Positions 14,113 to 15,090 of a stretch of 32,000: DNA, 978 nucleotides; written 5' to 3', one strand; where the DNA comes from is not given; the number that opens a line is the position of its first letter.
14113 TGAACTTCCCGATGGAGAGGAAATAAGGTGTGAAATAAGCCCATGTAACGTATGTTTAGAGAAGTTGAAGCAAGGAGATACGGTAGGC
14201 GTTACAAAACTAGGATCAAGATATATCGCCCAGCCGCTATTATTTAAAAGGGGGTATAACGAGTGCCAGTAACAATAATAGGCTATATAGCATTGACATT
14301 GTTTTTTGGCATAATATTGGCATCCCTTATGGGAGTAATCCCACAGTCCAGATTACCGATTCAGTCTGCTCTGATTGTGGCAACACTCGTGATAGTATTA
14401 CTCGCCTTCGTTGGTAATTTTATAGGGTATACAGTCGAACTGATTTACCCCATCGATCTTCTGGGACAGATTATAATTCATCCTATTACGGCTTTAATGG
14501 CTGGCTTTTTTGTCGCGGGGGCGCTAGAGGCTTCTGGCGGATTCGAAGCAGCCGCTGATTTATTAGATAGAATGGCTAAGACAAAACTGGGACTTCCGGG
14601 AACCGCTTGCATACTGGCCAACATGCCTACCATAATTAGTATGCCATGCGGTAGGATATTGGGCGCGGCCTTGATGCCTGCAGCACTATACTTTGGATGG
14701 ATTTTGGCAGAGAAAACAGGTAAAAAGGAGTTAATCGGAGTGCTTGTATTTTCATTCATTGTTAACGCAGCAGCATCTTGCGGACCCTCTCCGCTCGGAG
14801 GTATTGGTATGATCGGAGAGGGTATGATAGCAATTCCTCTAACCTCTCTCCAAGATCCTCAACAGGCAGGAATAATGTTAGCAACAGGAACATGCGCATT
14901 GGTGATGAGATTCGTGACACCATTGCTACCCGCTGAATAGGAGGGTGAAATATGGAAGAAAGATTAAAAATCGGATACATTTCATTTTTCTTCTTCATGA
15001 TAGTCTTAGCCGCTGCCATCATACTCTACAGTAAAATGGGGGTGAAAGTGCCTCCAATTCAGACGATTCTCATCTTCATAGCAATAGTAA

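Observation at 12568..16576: Seven-gene Hdr-like membrane redox operon built around two unassigned Cys-motif membrane paralogs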

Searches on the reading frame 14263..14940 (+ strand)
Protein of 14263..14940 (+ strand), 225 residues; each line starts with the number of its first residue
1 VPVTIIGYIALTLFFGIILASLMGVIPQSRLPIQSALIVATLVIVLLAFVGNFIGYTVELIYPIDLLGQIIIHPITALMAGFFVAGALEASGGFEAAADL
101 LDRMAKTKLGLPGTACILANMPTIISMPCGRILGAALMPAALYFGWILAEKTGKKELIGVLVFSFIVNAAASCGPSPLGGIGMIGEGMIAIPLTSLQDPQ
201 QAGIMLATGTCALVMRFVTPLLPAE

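Call 3: search_protein_families(library=pfam, proteins=[window:14263-14940:+], max_evalue=1)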
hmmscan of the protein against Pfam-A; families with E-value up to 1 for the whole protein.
window:14263-14940:+ (225 aa): 2 families
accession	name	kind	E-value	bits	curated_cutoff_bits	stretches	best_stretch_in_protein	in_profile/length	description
PF17198.9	AveC_like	-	0.48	10.2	26.6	1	1-50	61-112/234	Spirocyclase AveC-like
PF11893.13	DUF3413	-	0.89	9.1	27.1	0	3-49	51-99/248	Domain of unknown function (DUF3413)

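Call 4: search_protein_families(library=ncbifam, proteins=[window:14263-14940:+], max_evalue=1)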
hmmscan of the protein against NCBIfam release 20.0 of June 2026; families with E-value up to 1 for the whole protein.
window:14263-14940:+ (225 aa): 0 families

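Call 8: find_homologous_proteins(query=window:14263-14940:+, max_evalue=0.001)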
Query window:14263-14940:+ (225 aa): 60 proteins with E <= 0.001 among 1633 candidates.
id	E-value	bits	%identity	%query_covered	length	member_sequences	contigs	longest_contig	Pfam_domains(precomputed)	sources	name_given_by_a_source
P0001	4.5e-134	463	100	100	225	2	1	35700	-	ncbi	-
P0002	2.8e-80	287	66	97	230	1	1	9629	-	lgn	-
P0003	1.2e-78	282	47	94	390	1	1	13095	-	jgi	jgi:hypothetical protein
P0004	2.2e-77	278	63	97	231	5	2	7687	-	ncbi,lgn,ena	-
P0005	2.5e-75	271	61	99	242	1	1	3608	-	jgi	jgi:hypothetical protein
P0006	9.3e-75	269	61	98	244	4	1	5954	-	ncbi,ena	-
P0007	2.8e-74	268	59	97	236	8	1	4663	-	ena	-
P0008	2.2e-73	265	61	98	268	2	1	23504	-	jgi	-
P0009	3.8e-73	264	60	97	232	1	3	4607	-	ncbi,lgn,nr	ncbi:MAG: hypothetical protein SVM80_11535 [Halobacteriota archaeon]|nr:hypothetical protein [Haloba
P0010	5.9e-71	257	59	98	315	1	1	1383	-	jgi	jgi:hypothetical protein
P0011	1.1e-69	252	59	98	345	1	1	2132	-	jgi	jgi:hypothetical protein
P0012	2.5e-63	232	58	98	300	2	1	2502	-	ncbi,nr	ncbi:MAG: hypothetical protein GWN18_02630, partial [Thermoplasmata archaeon]|nr:hypothetical protei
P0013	3.4e-58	215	59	82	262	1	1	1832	-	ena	-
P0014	8.1e-54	201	63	69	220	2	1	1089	-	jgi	jgi:hypothetical protein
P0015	2.9e-51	192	56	86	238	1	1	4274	-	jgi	jgi:uncharacterized membrane protein (DUF2068 family)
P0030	1.4e-32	131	42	95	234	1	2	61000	-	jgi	-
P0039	1.5e-29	121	44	70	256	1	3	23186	-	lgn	-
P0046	3.3e-28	117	48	71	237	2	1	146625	-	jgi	jgi:hypothetical protein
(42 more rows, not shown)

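Call 9: find_encoding_contigs(protein=P0001, flank=10000, max_places=3)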
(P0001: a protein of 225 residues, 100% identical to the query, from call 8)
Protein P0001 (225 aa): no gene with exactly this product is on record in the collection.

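Call 10: find_encoding_contigs(protein=P0046, flank=8000, max_places=3)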
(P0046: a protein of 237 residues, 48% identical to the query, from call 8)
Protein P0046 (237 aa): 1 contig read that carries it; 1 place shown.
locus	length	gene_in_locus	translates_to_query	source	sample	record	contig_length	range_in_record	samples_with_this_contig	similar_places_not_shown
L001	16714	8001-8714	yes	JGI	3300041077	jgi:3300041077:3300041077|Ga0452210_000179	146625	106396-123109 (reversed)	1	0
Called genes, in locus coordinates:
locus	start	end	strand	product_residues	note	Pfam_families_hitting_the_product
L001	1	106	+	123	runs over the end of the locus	PF00582:Usp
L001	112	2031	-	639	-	PF02310:B12-binding, PF04055:Radical_SAM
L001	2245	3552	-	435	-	PF02012:BNR (faint)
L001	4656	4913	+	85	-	-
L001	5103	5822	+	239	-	PF02754:CCG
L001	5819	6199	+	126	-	-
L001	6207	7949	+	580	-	-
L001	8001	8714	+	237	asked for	-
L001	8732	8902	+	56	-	-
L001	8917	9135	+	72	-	-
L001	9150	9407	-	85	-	-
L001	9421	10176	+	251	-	PF00037:Fer4 (faint), PF12801:Fer4_5, PF12837:Fer4_6 (faint), PF12838:Fer4_7 (faint), PF13183:Fer4_8 (faint), PF13237:Fer4_10 (faint), PF13746:Fer4_18 (faint), PF13187:Fer4_9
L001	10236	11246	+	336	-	PF00586:AIRS, PF02769:AIRS_C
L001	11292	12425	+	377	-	PF24681:Kelch_KLHDC2_KLHL20_DRC7, PF24981:Beta-prop_ATRN-LZTR1 (weak), PF13415:Beta-prop_FBX42, PF24996:NANM (weak), PF13964:Beta-prop_Calicin (weak), PF13415:Beta-prop_FBX42, PF01344:Kelch_1 (weak), PF24681:Kelch_KLHDC2_KLHL20_DRC7, +4 more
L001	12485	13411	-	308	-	PF00149:Metallophos, PF12850:Metallophos_2 (weak)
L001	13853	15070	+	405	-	PF14358:DUF4405 (weak)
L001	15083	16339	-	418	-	-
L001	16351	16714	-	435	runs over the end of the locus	PF13088:BNR_2 (faint), PF24316:Tli3 (faint)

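Call 11: find_encoding_contigs(protein=P0030, flank=8000, max_places=2)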
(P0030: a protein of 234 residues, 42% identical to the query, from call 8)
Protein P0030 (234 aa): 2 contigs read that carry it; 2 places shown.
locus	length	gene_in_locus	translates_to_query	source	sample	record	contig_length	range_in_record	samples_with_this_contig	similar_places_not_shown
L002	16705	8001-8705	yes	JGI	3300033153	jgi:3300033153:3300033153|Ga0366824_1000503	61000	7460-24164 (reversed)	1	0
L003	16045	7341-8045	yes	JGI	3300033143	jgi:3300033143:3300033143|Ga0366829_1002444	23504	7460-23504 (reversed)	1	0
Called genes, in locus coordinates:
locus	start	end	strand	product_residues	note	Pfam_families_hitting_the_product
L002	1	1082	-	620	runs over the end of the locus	PF01512:Complex1_51K, PF10531:SLBB (weak), PF10589:NADH_4Fe-4S, PF00037:Fer4 (weak), PF13237:Fer4_10, PF14697:Fer4_21, PF12838:Fer4_7, PF13187:Fer4_9 (weak), +3 more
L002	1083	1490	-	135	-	-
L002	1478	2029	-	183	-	PF01257:2Fe-2S_thioredx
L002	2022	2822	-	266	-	-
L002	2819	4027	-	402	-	PF02812:ELFV_dehydrog_N, PF00208:ELFV_dehydrog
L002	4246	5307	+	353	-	-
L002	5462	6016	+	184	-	PF13746:Fer4_18 (faint), PF00037:Fer4 (faint), PF13183:Fer4_8, PF13237:Fer4_10 (weak), PF12838:Fer4_7 (weak), PF13187:Fer4_9 (weak), PF13484:Fer4_16 (faint), PF13534:Fer4_17 (weak)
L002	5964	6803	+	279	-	PF02754:CCG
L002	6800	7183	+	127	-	-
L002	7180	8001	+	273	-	-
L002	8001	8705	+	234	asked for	-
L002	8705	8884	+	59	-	-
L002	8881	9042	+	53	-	-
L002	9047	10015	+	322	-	PF12801:Fer4_5, PF00037:Fer4 (faint), PF12801:Fer4_5, PF12838:Fer4_7 (weak), PF13183:Fer4_8 (weak), PF13187:Fer4_9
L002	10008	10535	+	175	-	-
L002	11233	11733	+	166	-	PF09339:HTH_IclR (weak), PF13338:AbiEi_4 (weak), PF12802:MarR_2 (weak)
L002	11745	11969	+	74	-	-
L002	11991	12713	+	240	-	PF06745:ATPase, PF13481:AAA_25 (faint), PF23442:DUF7125 (weak)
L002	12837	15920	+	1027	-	PF24336:DUF7504 (faint), PF06745:ATPase, PF23442:DUF7125 (faint), PF14417:MEDS (faint), PF23365:DUF7090 (faint), PF06745:ATPase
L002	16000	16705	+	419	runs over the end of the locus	PF04087:DUF389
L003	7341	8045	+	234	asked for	-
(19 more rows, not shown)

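Call 12: find_encoding_contigs(protein=P0008, flank=8000, max_places=2)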
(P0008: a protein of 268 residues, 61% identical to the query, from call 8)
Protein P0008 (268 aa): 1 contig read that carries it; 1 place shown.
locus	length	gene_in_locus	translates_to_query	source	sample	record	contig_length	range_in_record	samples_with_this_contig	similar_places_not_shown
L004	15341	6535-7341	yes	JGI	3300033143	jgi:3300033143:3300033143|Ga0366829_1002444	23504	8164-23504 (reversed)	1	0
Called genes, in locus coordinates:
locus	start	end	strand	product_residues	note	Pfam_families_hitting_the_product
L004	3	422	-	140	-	?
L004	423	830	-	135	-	-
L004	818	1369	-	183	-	PF01257:2Fe-2S_thioredx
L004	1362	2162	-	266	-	-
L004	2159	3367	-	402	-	PF02812:ELFV_dehydrog_N, PF00208:ELFV_dehydrog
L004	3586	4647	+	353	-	-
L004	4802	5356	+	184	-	PF13746:Fer4_18 (faint), PF00037:Fer4 (faint), PF13183:Fer4_8, PF13237:Fer4_10 (weak), PF12838:Fer4_7 (weak), PF13187:Fer4_9 (weak), PF13484:Fer4_16 (faint), PF13534:Fer4_17 (weak)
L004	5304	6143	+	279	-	PF02754:CCG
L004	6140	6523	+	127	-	-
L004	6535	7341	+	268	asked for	-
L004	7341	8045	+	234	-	-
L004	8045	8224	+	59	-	-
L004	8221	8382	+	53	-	-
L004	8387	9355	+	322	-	PF12801:Fer4_5, PF00037:Fer4 (faint), PF12801:Fer4_5, PF12838:Fer4_7 (weak), PF13183:Fer4_8 (weak), PF13187:Fer4_9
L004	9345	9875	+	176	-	-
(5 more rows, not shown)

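Call 13: find_encoding_contigs(protein=P0039, flank=8000, max_places=2)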
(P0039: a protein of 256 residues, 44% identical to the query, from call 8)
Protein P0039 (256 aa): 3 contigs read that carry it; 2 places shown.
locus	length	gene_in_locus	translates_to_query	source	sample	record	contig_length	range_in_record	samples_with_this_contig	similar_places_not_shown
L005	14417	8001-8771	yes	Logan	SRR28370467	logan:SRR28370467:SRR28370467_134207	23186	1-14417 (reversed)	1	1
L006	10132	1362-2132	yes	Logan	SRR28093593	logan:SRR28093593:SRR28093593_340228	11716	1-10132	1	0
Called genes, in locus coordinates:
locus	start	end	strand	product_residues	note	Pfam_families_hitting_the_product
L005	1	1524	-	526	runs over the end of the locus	-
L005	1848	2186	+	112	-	-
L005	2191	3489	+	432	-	PF01935:DUF87, PF05872:HerA_C (faint)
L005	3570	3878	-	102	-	-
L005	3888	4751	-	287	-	PF13620:CarboxypepD_reg, PF13715:CarbopepD_reg_2, PF08308:PEGA (faint)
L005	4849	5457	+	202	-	PF13746:Fer4_18 (faint), PF14697:Fer4_21 (faint), PF00037:Fer4 (faint), PF13237:Fer4_10, PF12838:Fer4_7, PF13183:Fer4_8, PF13187:Fer4_9 (weak), PF13534:Fer4_17, +3 more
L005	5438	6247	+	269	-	PF02754:CCG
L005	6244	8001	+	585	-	-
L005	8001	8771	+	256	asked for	-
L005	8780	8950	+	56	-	-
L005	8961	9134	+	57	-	-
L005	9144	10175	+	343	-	PF12801:Fer4_5, PF12837:Fer4_6 (faint), PF14697:Fer4_21 (faint), PF00037:Fer4 (faint), PF13237:Fer4_10 (faint), PF13187:Fer4_9 (weak)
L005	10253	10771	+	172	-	PF12838:Fer4_7 (faint), PF13187:Fer4_9 (faint), PF13534:Fer4_17 (faint), PF14691:Fer4_20 (faint), PF13237:Fer4_10 (faint), PF13183:Fer4_8 (faint)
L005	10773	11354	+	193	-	PF12838:Fer4_7 (weak), PF13187:Fer4_9 (weak), PF13484:Fer4_16 (weak), PF25160:LdpA_Fe-S-bd (weak), PF00037:Fer4 (weak)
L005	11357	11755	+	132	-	PF10518:TAT_signal (faint), PF00037:Fer4 (faint), PF12837:Fer4_6 (faint), PF12838:Fer4_7 (weak), PF13187:Fer4_9 (weak), PF13484:Fer4_16 (faint)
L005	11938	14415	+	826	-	?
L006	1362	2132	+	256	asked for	-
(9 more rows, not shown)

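Call 19: search_solved_structures(query=A1, max_evalue=10)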
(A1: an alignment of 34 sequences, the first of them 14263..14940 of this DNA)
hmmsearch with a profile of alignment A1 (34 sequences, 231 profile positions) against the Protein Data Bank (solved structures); distinct sequences matched with E-value up to 10: 1.
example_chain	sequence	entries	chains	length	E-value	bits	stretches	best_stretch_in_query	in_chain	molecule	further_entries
9wg4_R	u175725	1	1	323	0.97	12.1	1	25-131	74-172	Pocket engineered human consensus OR52 (OR52cs)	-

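Call 20: predict_structure(alignment_id=A1)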
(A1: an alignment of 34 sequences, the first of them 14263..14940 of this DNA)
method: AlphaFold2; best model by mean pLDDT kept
length: 225 residues; sequences in the alignment: 34
mean_pLDDT: 80.9   pTM: 0.70
mean pLDDT of the five models: 80.9, 79.8, 78.8, 76.7, 72.7
residues with pLDDT >= 90: 57; 70-90: 135; 50-70: 31; < 50: 2
segments of 3 or more residues with pLDDT < 50: none
pLDDT, mean of each block of 10 residues (from residue 1): 79 83 79 77 85 79 71 71 78 86 94 93 76 82 92 91 91 60 69 82 89 83 52
secondary structure, 60 per line:
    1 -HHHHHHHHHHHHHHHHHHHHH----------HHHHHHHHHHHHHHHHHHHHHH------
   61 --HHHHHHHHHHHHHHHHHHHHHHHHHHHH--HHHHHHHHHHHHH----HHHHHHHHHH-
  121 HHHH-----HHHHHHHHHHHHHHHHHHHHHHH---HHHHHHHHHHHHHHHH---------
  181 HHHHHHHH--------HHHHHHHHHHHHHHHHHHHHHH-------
elements in order: H2-22 H33-54 H63-90 H93-105 H110-119 H121-124 H130-152 H156-171 H181-188 H197-218

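Call 22: search_protein_representatives(alignment_id=A1)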
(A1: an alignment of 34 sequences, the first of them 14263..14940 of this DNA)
Query: 34 sequences, 231 profile positions. Proteins with E-value up to 0.001 (for the whole library): 66; up to 1e-10: 58; up to 1e-30: 33. The best 66 are listed.
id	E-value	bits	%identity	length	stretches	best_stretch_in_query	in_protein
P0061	1.5e-179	610.3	-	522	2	3-225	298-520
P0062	1.6e-121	420.5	-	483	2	18-220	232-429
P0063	5.2e-121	418.8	-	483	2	17-221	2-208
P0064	3.5e-109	380.1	-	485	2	12-221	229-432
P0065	1.0e-104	365.5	-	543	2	15-221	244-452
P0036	2.1e-94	331.8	-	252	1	6-227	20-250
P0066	2.3e-90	318.5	-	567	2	16-222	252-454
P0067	6.5e-86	304.0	-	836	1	7-229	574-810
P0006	1.7e-85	302.6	-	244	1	11-229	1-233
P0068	1.2e-83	296.6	-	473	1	9-229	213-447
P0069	1.7e-81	289.5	-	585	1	11-229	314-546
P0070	1.8e-81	289.4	-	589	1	10-228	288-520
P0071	2.2e-81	289.2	-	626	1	10-227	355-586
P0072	6.8e-81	287.5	-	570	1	13-228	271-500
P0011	2.1e-80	286.0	-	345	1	15-228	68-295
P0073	3.9e-80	285.1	-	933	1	12-229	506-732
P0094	5.1e-22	94.9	-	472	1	11-111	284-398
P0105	8.5e-14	68.0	-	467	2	39-210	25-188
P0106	1.2e-13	67.5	-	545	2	22-184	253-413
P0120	2.5e-04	37.0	-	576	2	50-184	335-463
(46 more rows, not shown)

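Call 23: search_protein_families(library=pfam, proteins=[P0105, P0106, P0120, P0061, P0067, P0073, P0069, P0071, P0094, P0062], max_evalue=0.01)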
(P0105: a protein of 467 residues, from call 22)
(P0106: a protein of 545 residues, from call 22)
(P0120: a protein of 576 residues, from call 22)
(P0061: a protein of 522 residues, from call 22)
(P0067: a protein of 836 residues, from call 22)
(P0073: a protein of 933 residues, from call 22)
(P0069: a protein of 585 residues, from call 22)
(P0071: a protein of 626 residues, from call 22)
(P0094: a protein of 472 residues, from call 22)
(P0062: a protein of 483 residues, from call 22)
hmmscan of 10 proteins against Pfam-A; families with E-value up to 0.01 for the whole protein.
P0105 (467 aa): 0 families

P0106 (545 aa): 0 families

P0120 (576 aa): 0 families

P0061 (522 aa): 1 family
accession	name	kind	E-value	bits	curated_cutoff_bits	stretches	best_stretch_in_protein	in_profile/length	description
PF24368.1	DUF7524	-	0.0025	18.1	27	1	256-351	90-178/182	Family of unknown function (DUF7524)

P0067 (836 aa): 1 family
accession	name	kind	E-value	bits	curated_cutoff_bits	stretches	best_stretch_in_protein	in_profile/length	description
PF13229.12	Beta_helix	-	9.6e-15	55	25.9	2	288-432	11-158/158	Right handed beta helix region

P0073 (933 aa): 4 families
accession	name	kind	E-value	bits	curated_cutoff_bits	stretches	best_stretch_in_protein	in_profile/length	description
PF13229.12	Beta_helix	-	3.6e-09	36.9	25.9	1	213-354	5-144/158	Right handed beta helix region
PF05048.19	NosD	-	4.2e-07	30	23.6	1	208-352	16-153/212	Periplasmic copper-binding protein (NosD)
PF13404.12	HTH_AsnC-type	-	2.8e-06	27.5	27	1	789-818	1-30/42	AsnC-type helix-turn-helix domain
PF13412.12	HTH_24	-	2.4e-05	24.2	21.9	1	789-817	1-29/48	Winged helix-turn-helix DNA-binding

P0069 (585 aa): 1 family
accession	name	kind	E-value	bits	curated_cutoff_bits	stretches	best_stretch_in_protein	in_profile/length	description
PF01024.24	Colicin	-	0.00091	19.5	23.4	0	399-492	50-143/185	Colicin pore forming domain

P0071 (626 aa): 0 families

P0094 (472 aa): 3 families
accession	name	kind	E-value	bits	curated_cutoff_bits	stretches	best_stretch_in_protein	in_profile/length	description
PF07705.17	CARDB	-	2.1e-10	41.2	22.7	1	49-157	2-101/101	CARDB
PF03600.22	CitMHS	-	0.00094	18.8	31.9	1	284-387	160-279/336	Citrate transporter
PF13567.11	DUF4131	-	0.0047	17.1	31.6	0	6-94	28-109/165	Domain of unknown function (DUF4131)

P0062 (483 aa): 0 families

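Call 24: fold_search(model_id=the predicted structure, library=pdb)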
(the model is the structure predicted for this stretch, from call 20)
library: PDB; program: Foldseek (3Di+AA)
matches with E <= 10: 39; with E <= 0.001: 0
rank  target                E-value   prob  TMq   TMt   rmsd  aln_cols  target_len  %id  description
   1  5gtm_A                2.6e+00  0.07  0.18  0.09  22.2       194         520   12  Modified human MxA, nucleotide-free form (released 2017-05-31)
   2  5gtm_B                3.4e+00  0.06  0.17  0.09  22.0       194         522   12  Modified human MxA, nucleotide-free form (released 2017-05-31)
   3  5f98_E                3.4e+00  0.04  0.14  0.06  15.2       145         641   10  Crystal structure of RIG-I in complex with Cap-0 RNA (released 2016-01-13)
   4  8oqy_C                3.8e+00  0.04  0.19  0.18  21.2       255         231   13  Structure of apo form of human gamma-secretase PSEN1 APH-1B isoform reconstituted into lipid nanodisc (released 2024-04-24)
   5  6okz_A                4.2e+00  0.20  0.40  0.25  10.6       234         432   14  Structure of VcINDY bound to Fumarate (released 2020-10-28)
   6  6w6x_A                4.2e+00  0.09  0.17  0.25  13.4       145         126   12  Crystal Structure of ABLE Apo-protein (released 2020-08-26)
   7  9exz_B                4.2e+00  0.06  0.19  0.09  17.5       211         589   18  Efficient and scalable protein design using a relaxed sequence space (released 2024-10-16)
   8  5ul7_A                4.4e+00  0.30  0.42  0.26   6.4       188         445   14  Structure and function of the divalent anion/Na+ symporter from Vibrio cholerae and a humanized variant (released 2017-05-17)
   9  9z6u_E                4.4e+00  0.06  0.15  0.21  17.4       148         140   11  The structure of TMD with 2 TARPs and 2 CNIHs from all native AMPA receptor subtypes (released 2026-02-04)
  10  5f3p_B                4.4e+00  0.06  0.18  0.21  19.9       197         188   14  Crystal structure of a noncanonical Dicer protein from Entamoeba histolytica (released 2017-02-08)
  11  9ued_A                4.4e+00  0.04  0.15  0.07  22.4       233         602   15  Cryo-EM structure of human TRPV3 in complex with sevoflurane determined in MSP2N2 nanodisc (released 2026-04-08)
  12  6okz_B                4.6e+00  0.23  0.40  0.25   8.4       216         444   13  Structure of VcINDY bound to Fumarate (released 2020-10-28)
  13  1zro_A                4.6e+00  0.11  0.23  0.11  10.1       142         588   11  Crystal structure of EBA-175 Region II (RII) crystallized in the presence of (alpha)2,3-sialyllactose (released 2005-08-09)
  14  7oba_O                4.6e+00  0.07  0.23  0.17  20.0       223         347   11  Cryo-EM structure of human RNA Polymerase I in complex with RRN3 (released 2021-12-08)
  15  7wff_h                4.6e+00  0.06  0.15  0.21   9.3       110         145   14  Subcomplexes B,M and L in the Cylic electron transfer supercomplex NDH-PSI from Arabidopsis (released 2022-03-16)
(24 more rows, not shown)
